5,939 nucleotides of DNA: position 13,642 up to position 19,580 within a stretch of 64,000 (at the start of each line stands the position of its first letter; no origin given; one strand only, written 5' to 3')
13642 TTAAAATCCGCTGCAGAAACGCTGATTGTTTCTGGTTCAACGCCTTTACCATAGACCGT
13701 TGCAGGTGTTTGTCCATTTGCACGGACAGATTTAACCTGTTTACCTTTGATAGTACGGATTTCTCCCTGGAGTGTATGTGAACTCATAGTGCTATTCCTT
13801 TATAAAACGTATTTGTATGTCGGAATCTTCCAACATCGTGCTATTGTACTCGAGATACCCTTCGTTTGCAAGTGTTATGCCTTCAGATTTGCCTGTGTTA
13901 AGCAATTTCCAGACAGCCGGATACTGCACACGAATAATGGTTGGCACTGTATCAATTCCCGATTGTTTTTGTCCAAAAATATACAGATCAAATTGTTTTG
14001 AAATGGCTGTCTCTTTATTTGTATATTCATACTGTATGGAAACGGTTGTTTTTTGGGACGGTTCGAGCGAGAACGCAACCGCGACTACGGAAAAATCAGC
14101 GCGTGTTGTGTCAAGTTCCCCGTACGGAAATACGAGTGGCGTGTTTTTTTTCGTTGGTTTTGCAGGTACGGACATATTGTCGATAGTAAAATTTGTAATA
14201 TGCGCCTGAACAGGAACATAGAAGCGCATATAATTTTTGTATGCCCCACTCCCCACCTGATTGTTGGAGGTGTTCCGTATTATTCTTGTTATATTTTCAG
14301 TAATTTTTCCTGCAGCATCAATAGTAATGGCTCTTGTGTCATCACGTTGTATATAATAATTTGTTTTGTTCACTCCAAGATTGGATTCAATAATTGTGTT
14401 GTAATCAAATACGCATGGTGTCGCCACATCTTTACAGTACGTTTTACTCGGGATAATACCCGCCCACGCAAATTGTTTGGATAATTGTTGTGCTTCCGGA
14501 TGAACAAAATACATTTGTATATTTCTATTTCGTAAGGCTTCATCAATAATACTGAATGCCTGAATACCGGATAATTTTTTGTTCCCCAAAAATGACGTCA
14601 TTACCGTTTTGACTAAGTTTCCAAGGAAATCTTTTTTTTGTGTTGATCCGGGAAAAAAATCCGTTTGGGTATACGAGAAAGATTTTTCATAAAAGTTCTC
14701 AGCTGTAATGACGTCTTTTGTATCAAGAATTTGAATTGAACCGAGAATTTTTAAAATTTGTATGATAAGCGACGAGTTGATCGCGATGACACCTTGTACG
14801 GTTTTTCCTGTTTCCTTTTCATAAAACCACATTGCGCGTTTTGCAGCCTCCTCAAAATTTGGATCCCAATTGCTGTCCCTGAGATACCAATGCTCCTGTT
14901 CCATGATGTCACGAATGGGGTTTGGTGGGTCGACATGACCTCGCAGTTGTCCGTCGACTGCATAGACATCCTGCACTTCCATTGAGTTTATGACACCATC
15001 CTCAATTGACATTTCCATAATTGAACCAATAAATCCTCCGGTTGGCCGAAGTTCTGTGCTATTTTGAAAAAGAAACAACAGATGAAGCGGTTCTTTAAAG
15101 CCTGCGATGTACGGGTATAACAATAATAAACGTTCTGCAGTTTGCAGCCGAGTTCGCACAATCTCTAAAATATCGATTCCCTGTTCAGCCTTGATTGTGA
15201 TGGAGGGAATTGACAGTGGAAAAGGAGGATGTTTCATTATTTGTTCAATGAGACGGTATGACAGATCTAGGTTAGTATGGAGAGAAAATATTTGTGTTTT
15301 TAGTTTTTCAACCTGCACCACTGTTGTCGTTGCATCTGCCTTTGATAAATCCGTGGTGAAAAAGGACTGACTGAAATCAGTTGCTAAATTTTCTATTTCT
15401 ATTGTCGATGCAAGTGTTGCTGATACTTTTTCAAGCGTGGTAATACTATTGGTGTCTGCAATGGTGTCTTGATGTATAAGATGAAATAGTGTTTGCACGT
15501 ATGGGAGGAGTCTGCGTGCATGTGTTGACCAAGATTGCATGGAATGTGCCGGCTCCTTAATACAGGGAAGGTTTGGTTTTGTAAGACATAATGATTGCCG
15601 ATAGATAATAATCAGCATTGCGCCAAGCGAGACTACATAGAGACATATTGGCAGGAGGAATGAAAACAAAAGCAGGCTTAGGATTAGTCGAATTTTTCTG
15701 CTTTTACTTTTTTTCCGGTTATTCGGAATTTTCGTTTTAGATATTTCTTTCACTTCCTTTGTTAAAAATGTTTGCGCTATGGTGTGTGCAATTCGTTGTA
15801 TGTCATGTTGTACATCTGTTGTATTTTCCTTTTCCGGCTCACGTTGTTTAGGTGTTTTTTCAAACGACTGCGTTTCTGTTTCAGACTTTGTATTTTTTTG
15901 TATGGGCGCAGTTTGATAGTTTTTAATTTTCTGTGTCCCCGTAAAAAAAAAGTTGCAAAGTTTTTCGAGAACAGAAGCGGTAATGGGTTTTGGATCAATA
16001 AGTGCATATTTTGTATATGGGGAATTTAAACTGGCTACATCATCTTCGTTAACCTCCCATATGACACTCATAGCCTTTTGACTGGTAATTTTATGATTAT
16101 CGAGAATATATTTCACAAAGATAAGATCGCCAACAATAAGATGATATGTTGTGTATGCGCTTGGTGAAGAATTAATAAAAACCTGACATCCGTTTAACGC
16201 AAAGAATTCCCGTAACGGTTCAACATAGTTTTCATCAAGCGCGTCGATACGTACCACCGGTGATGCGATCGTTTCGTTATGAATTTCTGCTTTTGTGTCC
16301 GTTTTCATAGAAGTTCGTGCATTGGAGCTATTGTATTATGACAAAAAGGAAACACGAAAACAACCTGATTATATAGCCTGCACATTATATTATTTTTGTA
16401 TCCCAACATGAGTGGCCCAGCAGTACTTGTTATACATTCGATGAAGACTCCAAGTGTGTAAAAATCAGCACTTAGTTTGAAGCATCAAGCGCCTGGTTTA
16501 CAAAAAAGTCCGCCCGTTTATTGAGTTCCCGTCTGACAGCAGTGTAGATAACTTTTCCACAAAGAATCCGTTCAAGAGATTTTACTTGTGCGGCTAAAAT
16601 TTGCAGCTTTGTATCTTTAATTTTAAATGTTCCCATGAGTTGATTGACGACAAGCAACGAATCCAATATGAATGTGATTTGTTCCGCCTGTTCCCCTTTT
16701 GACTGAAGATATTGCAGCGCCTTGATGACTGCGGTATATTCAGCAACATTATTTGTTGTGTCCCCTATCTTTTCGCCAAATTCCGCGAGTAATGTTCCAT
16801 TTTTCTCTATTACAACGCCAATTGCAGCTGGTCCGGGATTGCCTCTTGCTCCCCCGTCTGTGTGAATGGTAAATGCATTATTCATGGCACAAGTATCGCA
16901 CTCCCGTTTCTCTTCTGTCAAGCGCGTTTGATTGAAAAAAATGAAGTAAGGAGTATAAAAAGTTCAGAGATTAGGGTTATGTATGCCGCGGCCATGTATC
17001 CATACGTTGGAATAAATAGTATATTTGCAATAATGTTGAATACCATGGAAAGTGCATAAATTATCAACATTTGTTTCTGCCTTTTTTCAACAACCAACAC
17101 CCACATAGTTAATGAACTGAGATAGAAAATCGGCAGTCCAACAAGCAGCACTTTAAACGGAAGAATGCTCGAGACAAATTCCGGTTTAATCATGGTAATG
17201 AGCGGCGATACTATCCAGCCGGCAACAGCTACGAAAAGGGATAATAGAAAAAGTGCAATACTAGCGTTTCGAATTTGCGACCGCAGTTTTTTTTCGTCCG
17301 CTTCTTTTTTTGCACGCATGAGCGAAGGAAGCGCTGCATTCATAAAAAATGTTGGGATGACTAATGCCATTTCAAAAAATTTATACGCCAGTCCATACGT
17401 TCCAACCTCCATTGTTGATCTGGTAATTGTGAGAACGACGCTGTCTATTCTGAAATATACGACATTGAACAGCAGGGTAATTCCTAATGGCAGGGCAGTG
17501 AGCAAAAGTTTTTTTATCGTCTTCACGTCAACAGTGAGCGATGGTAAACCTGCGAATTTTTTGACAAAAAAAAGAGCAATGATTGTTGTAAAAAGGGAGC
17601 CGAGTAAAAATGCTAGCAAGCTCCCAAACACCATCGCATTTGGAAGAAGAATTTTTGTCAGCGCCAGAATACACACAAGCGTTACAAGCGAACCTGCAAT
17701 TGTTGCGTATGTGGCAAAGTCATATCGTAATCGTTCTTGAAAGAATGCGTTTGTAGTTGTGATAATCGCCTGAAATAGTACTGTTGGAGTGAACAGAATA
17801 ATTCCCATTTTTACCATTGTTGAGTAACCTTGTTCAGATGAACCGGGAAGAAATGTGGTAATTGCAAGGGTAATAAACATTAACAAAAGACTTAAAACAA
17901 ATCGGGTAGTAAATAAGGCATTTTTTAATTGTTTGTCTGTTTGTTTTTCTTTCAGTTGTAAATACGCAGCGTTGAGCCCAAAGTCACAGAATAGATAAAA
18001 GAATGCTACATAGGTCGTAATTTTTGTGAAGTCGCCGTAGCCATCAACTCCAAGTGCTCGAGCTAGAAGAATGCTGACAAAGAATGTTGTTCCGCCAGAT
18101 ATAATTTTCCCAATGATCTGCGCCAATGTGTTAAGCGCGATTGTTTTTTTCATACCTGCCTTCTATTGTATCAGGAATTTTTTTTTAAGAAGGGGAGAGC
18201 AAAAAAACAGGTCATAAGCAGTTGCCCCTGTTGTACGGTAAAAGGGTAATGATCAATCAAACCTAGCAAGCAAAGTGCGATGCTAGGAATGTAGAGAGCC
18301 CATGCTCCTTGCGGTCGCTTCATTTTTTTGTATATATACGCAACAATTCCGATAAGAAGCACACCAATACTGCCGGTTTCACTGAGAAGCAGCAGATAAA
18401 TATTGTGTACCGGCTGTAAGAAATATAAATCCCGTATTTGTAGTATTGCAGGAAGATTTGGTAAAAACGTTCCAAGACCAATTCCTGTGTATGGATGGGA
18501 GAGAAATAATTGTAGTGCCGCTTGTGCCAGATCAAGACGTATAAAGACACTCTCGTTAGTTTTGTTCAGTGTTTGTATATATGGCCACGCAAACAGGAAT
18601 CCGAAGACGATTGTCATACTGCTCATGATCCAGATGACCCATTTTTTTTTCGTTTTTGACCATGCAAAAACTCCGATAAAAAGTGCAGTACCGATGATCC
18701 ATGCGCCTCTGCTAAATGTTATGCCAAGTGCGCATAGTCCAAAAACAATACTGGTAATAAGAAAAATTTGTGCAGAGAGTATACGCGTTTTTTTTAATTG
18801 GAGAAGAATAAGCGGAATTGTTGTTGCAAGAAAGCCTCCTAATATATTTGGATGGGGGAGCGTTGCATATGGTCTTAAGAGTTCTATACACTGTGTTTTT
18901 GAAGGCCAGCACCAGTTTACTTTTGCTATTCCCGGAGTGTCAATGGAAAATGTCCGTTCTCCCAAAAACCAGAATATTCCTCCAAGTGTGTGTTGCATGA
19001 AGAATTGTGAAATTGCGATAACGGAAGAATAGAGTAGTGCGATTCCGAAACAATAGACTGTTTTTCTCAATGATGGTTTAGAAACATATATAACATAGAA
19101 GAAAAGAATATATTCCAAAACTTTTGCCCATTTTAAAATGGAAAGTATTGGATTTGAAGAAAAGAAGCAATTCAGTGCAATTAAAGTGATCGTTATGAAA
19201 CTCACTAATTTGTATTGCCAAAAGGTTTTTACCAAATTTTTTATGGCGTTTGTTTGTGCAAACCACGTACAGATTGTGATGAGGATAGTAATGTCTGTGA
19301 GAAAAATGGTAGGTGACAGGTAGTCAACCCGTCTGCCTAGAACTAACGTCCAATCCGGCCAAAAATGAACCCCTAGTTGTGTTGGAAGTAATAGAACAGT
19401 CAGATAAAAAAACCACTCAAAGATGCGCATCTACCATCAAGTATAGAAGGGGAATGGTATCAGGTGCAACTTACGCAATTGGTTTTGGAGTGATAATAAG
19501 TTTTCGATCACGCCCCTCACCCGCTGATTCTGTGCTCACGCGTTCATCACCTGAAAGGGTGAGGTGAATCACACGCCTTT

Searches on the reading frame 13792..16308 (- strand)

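Call 84: search_protein_families(library=pfam, proteins=[window:13792-16308:-], max_evalue=0.00001)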
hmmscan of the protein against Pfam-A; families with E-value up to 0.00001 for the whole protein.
window:13792-16308:- (838 aa): 1 family
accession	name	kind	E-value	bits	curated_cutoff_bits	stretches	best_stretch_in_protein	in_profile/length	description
PF13196.11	DUF4012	-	2.1e-24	87.1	28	1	407-541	3-137/144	Protein of unknown function (DUF4012)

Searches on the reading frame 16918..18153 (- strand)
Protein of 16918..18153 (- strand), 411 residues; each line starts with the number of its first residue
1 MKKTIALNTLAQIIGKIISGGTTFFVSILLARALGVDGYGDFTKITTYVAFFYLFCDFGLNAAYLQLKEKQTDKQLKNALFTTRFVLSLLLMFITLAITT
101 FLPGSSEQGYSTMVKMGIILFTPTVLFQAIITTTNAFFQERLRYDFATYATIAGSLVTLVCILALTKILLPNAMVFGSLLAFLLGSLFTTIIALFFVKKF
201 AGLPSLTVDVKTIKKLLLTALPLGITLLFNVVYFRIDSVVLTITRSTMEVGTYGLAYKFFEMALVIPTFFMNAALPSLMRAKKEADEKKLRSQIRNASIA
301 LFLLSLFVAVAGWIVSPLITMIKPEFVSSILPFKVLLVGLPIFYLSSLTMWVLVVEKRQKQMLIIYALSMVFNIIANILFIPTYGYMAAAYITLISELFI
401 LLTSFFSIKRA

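Call 84: search_protein_families(library=pfam, proteins=[window:16918-18153:-], max_evalue=0.00001)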
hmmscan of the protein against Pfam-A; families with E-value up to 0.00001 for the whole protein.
window:16918-18153:- (411 aa): 3 families
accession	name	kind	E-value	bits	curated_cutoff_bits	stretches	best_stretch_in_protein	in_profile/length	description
PF01943.22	Polysacc_synt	-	2.1e-25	90.1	28.2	1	8-280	4-272/274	Polysaccharide biosynthesis protein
PF13440.11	Polysacc_synt_3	-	1.4e-14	54.4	23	1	29-311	1-271/293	Polysaccharide biosynthesis protein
PF01554.23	MatE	-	7.5e-08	32.7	24.9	1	222-378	1-160/161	MatE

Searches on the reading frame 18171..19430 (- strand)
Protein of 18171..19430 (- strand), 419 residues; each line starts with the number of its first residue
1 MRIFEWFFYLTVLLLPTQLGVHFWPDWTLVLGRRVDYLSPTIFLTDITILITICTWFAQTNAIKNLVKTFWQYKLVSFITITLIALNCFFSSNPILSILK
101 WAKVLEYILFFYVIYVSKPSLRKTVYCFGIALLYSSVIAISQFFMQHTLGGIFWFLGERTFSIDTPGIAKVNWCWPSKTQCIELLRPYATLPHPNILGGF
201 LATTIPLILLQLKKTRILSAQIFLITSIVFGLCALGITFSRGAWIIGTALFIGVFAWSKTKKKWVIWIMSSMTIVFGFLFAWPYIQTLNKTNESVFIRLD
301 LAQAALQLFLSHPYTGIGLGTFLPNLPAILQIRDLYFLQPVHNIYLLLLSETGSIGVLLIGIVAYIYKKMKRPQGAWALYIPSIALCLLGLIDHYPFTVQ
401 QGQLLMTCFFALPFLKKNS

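Call 84: search_protein_families(library=pfam, proteins=[window:18171-19430:-], max_evalue=0.00001)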
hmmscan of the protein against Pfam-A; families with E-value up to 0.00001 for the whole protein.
window:18171-19430:- (419 aa): 1 family
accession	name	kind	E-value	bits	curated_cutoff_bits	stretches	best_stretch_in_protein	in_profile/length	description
PF04932.20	Wzy_C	-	7.6e-17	61.9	31.7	1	228-360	3-148/149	O-Antigen ligase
